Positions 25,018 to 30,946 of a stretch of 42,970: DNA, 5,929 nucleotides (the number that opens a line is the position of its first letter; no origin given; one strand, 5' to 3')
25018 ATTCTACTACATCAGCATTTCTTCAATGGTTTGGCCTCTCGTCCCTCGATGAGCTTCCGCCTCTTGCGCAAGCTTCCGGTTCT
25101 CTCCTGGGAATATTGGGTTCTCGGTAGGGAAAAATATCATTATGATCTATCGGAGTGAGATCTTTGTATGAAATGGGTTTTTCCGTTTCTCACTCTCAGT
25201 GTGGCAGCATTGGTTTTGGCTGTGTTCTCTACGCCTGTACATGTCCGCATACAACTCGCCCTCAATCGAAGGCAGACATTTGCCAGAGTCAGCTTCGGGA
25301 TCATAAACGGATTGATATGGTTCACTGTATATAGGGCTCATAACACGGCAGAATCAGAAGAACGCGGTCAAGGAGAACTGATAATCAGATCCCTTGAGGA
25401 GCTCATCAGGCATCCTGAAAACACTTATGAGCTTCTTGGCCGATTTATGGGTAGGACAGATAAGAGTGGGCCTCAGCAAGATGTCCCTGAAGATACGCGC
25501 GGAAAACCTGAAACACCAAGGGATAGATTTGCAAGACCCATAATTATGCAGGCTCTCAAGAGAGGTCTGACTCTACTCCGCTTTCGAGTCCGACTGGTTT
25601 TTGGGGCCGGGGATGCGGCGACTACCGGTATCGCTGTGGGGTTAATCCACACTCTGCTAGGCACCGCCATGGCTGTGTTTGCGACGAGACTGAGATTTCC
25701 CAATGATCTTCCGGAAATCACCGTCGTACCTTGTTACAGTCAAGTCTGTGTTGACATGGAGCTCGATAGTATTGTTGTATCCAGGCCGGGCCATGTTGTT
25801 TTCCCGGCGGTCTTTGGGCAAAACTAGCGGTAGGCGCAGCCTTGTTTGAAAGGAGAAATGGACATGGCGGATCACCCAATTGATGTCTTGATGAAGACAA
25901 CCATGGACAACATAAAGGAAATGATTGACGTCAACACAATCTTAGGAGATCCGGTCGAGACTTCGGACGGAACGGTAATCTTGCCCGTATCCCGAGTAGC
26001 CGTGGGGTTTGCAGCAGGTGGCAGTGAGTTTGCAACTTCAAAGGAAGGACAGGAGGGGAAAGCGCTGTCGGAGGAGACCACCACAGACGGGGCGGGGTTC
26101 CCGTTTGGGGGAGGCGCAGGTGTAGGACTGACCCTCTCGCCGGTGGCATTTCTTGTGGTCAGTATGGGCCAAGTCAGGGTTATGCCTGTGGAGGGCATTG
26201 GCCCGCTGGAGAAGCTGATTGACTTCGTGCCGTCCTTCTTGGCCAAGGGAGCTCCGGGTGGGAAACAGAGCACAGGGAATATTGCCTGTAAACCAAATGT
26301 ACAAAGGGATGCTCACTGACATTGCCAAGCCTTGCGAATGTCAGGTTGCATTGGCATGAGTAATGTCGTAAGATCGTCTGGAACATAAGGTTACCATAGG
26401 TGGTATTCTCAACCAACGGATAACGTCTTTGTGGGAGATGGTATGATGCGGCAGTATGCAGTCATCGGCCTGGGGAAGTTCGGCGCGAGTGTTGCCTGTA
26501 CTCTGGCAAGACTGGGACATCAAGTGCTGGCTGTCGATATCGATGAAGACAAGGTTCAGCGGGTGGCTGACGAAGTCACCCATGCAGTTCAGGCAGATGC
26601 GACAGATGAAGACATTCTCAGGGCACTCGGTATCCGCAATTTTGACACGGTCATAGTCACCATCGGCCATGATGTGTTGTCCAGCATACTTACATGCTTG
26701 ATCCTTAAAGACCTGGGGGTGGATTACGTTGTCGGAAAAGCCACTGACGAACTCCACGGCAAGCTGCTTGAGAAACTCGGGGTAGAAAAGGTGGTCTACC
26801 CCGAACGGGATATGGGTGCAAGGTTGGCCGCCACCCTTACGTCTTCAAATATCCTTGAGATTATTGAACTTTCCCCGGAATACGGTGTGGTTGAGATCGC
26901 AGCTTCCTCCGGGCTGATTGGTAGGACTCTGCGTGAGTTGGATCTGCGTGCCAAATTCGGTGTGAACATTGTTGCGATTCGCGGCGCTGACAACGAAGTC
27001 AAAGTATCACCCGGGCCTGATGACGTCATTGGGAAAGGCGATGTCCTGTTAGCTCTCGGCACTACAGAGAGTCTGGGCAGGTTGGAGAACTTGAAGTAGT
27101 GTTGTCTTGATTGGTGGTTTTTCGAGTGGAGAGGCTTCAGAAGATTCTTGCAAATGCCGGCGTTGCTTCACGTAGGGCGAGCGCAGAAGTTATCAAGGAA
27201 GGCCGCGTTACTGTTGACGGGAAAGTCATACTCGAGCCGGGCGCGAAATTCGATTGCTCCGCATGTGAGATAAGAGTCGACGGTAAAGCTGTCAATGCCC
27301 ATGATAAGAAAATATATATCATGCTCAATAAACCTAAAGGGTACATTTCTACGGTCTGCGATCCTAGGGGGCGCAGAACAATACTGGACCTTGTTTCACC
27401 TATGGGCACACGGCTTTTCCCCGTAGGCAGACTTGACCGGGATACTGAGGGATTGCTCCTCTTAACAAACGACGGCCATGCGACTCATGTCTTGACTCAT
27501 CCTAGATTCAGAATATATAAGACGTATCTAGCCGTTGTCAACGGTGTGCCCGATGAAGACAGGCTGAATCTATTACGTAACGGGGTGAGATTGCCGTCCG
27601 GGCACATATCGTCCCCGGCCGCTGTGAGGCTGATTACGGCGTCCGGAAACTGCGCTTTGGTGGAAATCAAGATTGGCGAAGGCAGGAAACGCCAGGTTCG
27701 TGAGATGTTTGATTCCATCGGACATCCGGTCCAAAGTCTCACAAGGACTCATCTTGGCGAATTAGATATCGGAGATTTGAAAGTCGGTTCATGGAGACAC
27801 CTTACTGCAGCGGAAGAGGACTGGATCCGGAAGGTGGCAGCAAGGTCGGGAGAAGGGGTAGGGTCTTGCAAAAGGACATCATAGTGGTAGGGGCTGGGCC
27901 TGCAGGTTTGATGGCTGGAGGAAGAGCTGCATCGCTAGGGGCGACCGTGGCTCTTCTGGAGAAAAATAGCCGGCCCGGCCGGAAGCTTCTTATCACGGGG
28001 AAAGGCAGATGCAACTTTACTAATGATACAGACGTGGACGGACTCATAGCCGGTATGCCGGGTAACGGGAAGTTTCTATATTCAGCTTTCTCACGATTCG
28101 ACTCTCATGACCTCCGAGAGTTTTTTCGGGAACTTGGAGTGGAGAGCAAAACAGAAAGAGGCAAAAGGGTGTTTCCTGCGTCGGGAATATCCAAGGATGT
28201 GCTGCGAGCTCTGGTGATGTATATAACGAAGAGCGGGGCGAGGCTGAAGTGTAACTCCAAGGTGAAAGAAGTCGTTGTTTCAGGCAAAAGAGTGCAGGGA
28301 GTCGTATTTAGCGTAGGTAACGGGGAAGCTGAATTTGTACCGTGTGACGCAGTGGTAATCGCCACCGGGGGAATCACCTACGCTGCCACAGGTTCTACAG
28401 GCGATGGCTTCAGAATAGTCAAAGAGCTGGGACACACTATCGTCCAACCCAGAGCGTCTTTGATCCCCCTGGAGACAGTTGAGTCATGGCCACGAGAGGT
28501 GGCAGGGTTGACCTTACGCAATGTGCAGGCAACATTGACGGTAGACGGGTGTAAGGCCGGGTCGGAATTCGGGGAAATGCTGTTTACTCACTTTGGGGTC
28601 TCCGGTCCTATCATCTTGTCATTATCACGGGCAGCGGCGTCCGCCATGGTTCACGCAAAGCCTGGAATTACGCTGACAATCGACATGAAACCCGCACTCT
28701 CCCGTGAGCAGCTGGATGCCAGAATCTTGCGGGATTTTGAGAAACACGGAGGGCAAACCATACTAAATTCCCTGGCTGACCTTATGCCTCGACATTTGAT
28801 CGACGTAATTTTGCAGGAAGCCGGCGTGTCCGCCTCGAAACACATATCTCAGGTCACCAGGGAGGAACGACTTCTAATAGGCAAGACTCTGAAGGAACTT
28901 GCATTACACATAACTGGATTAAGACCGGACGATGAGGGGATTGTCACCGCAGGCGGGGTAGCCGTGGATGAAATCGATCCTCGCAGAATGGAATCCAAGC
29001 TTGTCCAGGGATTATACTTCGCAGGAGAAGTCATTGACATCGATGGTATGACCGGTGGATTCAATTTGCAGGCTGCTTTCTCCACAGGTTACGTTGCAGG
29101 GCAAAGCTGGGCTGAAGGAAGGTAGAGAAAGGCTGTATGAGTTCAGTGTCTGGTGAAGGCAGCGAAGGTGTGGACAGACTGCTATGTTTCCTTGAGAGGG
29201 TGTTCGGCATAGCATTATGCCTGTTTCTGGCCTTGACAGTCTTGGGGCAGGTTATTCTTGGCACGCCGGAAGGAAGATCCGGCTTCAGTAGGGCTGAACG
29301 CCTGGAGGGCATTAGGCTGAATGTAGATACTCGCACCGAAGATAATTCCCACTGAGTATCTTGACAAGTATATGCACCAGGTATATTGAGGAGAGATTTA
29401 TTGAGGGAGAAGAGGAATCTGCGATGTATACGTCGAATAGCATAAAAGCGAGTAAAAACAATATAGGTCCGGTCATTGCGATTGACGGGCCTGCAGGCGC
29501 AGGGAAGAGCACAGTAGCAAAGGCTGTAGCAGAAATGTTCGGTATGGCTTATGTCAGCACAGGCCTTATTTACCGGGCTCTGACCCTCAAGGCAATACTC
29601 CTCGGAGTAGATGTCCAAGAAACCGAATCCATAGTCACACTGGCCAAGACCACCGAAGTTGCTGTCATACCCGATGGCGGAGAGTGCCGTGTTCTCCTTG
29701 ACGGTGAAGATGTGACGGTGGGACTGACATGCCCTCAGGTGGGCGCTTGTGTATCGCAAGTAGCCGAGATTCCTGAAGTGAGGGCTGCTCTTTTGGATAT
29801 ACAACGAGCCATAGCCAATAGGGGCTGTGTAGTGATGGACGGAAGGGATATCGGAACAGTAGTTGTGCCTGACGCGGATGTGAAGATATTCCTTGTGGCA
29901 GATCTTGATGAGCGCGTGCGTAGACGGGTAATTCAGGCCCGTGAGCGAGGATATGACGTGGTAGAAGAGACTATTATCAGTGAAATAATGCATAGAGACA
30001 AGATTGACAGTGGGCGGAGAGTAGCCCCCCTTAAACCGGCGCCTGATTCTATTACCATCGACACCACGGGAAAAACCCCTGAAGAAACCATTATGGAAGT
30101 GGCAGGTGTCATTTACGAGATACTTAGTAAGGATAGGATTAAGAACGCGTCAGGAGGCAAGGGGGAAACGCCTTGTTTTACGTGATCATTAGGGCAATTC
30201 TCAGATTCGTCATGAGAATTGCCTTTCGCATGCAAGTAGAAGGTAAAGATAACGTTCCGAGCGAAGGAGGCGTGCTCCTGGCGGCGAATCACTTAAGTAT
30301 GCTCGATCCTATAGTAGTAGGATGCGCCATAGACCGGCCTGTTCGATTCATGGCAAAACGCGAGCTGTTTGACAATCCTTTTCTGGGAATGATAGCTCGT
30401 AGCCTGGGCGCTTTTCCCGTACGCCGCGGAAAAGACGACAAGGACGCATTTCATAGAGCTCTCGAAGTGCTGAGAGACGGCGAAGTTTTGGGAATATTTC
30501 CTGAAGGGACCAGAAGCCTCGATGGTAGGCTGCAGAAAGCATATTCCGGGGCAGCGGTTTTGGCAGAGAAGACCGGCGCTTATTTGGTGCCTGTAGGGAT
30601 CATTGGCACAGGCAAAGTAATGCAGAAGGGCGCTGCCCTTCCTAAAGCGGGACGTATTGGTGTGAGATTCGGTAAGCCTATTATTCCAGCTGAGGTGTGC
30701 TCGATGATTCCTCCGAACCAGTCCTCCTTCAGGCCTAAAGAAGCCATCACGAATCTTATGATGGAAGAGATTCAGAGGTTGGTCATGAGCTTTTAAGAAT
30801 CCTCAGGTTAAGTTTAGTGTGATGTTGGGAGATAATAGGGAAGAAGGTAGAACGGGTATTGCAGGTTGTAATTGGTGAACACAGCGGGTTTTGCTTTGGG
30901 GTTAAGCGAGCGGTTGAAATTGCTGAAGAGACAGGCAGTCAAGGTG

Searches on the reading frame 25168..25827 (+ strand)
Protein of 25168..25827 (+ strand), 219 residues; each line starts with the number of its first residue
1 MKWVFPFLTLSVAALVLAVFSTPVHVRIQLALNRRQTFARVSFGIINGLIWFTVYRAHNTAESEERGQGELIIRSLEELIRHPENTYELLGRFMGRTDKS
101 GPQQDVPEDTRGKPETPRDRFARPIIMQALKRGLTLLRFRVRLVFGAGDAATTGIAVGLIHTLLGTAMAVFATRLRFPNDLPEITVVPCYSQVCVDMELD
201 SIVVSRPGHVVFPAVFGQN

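Call 70: search_protein_families(library=pfam, proteins=[window:25168-25827:+], max_evalue=0.00001)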
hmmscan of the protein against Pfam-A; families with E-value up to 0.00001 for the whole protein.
window:25168-25827:+ (219 aa): 1 family
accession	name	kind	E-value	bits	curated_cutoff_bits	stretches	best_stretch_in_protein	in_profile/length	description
PF11167.13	DUF2953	-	1.2e-09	38.5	22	1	143-193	1-49/53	Protein of unknown function (DUF2953)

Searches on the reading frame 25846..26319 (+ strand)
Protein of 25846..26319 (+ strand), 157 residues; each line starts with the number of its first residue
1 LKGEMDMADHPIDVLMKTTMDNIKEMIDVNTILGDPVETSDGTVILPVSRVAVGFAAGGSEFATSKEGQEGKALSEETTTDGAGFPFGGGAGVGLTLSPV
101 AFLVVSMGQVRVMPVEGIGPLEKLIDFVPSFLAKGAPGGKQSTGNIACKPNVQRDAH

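Call 70: search_protein_families(library=pfam, proteins=[window:25846-26319:+], max_evalue=0.00001)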
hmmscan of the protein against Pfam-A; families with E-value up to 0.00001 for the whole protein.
window:25846-26319:+ (157 aa): 1 family
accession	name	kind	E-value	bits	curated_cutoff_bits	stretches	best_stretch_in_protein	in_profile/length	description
PF09579.15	Spore_YtfJ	-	1e-25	90.3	25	1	37-132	1-80/81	Sporulation protein YtfJ (Spore_YtfJ)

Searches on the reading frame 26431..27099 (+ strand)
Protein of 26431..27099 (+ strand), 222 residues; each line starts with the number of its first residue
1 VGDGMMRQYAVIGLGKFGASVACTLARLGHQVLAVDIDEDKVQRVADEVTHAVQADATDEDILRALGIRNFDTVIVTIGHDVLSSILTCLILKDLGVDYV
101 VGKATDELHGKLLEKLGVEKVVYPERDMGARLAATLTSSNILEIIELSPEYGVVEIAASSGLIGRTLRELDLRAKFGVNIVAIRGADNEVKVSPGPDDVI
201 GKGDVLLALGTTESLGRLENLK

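Call 70: search_protein_families(library=pfam, proteins=[window:26431-27099:+], max_evalue=0.00001)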
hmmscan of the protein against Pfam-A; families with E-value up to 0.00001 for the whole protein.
window:26431-27099:+ (222 aa): 6 families
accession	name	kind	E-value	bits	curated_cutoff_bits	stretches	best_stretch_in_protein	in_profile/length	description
PF02254.24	TrkA_N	-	3.6e-30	105.1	23.8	1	9-124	1-116/116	TrkA-N domain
PF02080.26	TrkA_C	-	4.9e-16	58.8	27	1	154-221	4-69/71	TrkA-C domain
PF03721.20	UDPG_MGDP_dh_N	-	4.3e-07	30.1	27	1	10-53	4-47/187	UDP-glucose/GDP-mannose dehydrogenase family, NAD binding domain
PF00107.32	ADH_zinc_N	-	2.4e-06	27.9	31.8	0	26-90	11-79/129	Zinc-binding dehydrogenase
PF03446.21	NAD_binding_2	-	2.8e-06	27.9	21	1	9-80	2-65/161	NAD binding domain of 6-phosphogluconate dehydrogenase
PF02737.24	3HCDH_N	-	3.7e-06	27.4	22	1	10-59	3-52/180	3-hydroxyacyl-CoA dehydrogenase, NAD binding domain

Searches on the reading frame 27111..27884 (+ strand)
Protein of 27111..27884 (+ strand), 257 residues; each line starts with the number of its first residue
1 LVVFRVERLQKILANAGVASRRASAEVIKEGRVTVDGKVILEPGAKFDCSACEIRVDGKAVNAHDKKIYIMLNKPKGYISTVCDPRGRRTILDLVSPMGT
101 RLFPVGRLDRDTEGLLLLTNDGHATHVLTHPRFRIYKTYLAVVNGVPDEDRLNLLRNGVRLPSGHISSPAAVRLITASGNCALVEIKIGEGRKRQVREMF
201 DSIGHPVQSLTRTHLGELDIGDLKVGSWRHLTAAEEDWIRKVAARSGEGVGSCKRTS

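Call 70: search_protein_families(library=pfam, proteins=[window:27111-27884:+], max_evalue=0.00001)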
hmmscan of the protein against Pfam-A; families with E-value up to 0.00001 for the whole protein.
window:27111-27884:+ (257 aa): 2 families
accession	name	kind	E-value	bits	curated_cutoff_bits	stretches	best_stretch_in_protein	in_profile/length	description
PF00849.27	PseudoU_synth_2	-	6.9e-22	78.7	26.8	1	69-201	2-151/152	RNA pseudouridylate synthase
PF01479.30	S4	-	1.8e-11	44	22.8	1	7-44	1-39/48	S4 domain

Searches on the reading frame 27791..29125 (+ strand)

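Call 70: search_protein_families(library=pfam, proteins=[window:27791-29125:+], max_evalue=0.00001)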
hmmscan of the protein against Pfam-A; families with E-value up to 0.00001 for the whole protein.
window:27791-29125:+ (444 aa): 8 families
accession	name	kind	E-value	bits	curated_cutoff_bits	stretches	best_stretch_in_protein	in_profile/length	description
PF03486.20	HI0933_like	-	5.3e-82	275.4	50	1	29-438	2-243/244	HI0933-like protein Rossmann domain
PF22780.1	HI0933_like_1st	-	2.3e-35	122.3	27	1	221-384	1-164/165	HI0933-like protein barrel and H2TH domain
PF00890.30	FAD_binding_2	-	7e-13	49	20.4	0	29-61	1-33/414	FAD binding domain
PF01266.30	DAO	-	2.2e-11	44.3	27.9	1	134-345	148-309/353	FAD dependent oxidoreductase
PF12831.13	FAD_oxidored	-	2.7e-10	40.6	27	1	29-193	1-145/416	FAD dependent oxidoreductase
PF07992.20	Pyr_redox_2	-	1.8e-09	37.9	26.1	0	28-65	1-39/291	Pyridine nucleotide-disulphide oxidoreductase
PF01134.28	GIDA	-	8.8e-08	32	22.1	0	29-59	1-31/391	Glucose inhibited division protein A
PF00070.33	Pyr_redox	-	5.3e-06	27.3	22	0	30-64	2-36/82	Pyridine nucleotide-disulphide oxidoreductase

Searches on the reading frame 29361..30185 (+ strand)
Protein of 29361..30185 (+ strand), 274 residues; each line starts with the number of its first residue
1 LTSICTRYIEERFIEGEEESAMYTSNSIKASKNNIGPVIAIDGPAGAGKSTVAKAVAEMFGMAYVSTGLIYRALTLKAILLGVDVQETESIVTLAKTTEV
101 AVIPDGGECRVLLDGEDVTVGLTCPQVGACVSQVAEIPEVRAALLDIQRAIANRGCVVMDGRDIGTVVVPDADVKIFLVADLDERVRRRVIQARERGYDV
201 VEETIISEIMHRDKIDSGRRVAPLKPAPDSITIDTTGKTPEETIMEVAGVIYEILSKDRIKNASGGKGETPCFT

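Call 70: search_protein_families(library=pfam, proteins=[window:29361-30185:+], max_evalue=0.00001)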
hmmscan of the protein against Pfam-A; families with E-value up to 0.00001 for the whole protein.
window:29361-30185:+ (274 aa): 3 families
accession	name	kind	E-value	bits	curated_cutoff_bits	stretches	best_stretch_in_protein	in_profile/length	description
PF02224.24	Cytidylate_kin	-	2e-65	220.9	26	1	39-248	1-206/211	Cytidylate kinase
PF13189.12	Cytidylate_kin2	-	2e-09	38.3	28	1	38-204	1-142/176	Cytidylate kinase-like family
PF13207.12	AAA_17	-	6.2e-06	27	27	0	43-75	2-34/136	AAA domain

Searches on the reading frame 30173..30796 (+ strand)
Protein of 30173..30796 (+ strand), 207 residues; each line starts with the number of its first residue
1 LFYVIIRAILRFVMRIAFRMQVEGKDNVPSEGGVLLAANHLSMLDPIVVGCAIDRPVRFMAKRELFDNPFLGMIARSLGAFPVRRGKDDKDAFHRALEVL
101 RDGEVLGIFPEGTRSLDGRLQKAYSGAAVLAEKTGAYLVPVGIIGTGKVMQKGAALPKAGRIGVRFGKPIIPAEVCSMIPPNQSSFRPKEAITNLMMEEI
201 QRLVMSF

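Call 70: search_protein_families(library=pfam, proteins=[window:30173-30796:+], max_evalue=0.00001)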
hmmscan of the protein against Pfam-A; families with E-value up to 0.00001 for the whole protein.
window:30173-30796:+ (207 aa): 1 family
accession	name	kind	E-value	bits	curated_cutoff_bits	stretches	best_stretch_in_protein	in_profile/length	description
PF01553.26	Acyltransferase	-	4.3e-33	114.4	23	1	19-143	1-131/132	Acyltransferase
